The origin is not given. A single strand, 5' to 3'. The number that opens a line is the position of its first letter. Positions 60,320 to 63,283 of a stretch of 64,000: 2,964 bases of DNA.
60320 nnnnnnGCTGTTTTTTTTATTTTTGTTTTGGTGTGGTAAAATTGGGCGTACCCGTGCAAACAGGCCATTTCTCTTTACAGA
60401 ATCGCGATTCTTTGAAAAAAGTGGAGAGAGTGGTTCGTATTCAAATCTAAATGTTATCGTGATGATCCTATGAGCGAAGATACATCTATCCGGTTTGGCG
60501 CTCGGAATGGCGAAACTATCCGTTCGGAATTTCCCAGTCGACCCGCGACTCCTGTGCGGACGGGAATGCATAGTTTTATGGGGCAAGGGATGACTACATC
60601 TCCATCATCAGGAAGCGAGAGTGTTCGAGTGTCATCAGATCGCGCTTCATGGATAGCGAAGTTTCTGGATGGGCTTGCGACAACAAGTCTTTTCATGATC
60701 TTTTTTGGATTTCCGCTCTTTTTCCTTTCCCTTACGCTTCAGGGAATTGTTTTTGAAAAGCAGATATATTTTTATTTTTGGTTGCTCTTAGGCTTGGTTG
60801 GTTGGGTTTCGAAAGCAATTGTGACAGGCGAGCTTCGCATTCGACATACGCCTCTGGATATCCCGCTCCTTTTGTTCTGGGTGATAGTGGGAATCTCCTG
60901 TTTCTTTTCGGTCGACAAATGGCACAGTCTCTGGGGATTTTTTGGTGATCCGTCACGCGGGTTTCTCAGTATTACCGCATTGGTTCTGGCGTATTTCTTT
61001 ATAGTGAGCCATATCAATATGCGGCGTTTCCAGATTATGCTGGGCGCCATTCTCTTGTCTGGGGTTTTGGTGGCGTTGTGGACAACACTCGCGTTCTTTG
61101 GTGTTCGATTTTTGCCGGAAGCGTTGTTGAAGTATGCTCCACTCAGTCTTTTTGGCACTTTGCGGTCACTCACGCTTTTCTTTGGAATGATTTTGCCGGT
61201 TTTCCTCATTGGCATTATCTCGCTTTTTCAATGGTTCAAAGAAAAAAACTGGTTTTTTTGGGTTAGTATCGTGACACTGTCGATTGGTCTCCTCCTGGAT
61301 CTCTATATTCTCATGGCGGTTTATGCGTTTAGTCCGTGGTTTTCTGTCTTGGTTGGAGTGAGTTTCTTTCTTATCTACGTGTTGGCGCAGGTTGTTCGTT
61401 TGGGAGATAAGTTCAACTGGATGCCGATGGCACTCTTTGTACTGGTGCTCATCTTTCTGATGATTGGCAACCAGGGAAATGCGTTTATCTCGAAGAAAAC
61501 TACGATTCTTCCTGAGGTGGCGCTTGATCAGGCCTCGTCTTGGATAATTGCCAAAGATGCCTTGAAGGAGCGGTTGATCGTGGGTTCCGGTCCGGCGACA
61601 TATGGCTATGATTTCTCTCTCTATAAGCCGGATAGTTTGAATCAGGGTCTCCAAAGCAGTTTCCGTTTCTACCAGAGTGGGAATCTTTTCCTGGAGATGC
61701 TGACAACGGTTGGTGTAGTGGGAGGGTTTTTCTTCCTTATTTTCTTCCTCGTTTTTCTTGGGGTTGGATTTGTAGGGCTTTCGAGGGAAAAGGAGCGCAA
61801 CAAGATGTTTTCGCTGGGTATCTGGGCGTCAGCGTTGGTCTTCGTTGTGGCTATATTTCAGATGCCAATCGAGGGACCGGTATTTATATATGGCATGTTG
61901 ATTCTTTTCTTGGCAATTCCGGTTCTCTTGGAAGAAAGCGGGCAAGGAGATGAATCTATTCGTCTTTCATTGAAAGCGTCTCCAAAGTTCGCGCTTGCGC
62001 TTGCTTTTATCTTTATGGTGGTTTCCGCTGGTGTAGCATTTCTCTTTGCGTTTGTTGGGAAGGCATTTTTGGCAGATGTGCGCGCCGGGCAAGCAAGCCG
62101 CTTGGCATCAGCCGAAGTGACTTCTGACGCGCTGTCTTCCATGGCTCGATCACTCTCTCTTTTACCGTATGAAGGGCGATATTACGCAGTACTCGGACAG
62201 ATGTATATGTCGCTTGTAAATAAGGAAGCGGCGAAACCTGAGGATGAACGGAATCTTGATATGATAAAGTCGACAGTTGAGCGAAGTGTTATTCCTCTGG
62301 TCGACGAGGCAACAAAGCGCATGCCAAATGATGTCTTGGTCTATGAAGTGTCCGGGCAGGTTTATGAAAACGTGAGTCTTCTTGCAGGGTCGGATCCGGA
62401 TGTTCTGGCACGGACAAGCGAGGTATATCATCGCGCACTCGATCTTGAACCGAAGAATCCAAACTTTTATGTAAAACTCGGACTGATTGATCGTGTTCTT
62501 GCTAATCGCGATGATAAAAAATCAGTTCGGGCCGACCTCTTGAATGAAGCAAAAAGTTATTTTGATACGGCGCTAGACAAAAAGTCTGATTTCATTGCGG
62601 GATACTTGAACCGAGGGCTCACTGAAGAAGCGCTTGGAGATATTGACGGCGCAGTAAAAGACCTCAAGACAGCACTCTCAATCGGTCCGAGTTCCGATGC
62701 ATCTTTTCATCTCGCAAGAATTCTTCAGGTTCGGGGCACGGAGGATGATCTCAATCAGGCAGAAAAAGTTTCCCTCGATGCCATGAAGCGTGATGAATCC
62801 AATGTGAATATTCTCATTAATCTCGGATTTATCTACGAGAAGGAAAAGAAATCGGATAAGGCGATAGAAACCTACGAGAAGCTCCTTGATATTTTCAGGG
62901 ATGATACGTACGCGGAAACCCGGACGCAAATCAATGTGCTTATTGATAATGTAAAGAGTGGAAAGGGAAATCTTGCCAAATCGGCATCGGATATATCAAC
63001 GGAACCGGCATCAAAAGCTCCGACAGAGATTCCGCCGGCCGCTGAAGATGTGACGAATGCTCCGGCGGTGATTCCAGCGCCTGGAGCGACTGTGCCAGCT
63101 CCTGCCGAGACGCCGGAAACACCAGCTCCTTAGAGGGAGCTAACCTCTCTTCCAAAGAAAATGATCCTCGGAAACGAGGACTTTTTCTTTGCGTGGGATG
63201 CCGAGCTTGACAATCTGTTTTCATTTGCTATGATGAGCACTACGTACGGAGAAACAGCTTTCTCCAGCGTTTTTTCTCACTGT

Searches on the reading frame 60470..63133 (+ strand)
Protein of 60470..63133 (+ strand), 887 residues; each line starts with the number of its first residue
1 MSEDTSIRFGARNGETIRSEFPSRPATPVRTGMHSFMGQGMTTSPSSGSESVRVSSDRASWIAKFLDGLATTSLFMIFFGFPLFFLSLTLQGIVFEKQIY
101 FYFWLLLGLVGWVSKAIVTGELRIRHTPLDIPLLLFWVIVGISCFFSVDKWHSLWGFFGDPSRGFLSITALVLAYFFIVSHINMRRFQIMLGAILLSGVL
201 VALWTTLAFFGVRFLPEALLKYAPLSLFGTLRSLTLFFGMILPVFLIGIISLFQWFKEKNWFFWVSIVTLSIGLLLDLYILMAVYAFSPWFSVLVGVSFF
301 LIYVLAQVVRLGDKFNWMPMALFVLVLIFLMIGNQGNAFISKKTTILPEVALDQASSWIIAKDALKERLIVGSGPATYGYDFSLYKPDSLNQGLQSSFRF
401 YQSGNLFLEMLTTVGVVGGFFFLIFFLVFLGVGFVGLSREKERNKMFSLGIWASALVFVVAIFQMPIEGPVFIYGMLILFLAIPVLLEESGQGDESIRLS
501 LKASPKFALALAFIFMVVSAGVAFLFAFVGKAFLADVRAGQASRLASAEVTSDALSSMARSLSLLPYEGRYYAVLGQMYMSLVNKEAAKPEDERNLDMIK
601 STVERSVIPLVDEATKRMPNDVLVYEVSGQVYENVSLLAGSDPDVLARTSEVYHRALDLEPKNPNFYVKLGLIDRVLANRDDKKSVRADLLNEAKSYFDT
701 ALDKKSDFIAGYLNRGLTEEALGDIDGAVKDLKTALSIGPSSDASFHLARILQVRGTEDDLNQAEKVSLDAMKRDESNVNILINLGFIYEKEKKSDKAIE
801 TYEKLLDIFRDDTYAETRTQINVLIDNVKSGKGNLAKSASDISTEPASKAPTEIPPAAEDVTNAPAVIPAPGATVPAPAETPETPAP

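Call 62: search_protein_families(library=pfam, proteins=[window:60470-63133:+], max_evalue=0.001)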
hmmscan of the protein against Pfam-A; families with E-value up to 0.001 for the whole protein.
window:60470-63133:+ (887 aa): 12 families
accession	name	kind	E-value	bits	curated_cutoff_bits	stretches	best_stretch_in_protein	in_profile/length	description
PF00515.34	TPR_1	-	3.4e-11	42.9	27.8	1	780-811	2-33/34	Tetratricopeptide repeat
PF13181.12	TPR_8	-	3.6e-11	42.7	25.7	1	781-811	3-33/34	Tetratricopeptide repeat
PF13414.12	TPR_11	-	3.8e-11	42.9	26.8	0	651-672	15-36/42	TPR repeat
PF07719.23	TPR_2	-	1.9e-10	40.5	27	0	781-811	3-33/34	Tetratricopeptide repeat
PF23914.1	TPR_CcmH_CycH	-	2.7e-09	37.5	42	1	702-811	43-153/158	Cytochrome c-type biogenesis protein H TPR domain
PF13428.12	TPR_14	-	1.4e-07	31.9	23.5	0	711-749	3-42/44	Tetratricopeptide repeat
PF13431.12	TPR_17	-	1.4e-07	31.6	24.4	0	770-800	4-34/34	Tetratricopeptide repeat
PF14559.12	TPR_19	-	2.3e-07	31.5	25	0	759-815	5-62/68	Tetratricopeptide repeat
PF13424.12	TPR_12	-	1.6e-05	25.4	30.1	0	780-810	4-34/77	Tetratricopeptide repeat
PF13371.12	TPR_9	-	0.00013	22.4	35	0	712-743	32-63/73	Tetratricopeptide repeat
PF13174.12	TPR_6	-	0.00019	22.3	26.3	0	784-809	5-30/33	Tetratricopeptide repeat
PF13432.12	TPR_16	-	0.0003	21.6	32.7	0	692-742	14-64/65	Tetratricopeptide repeat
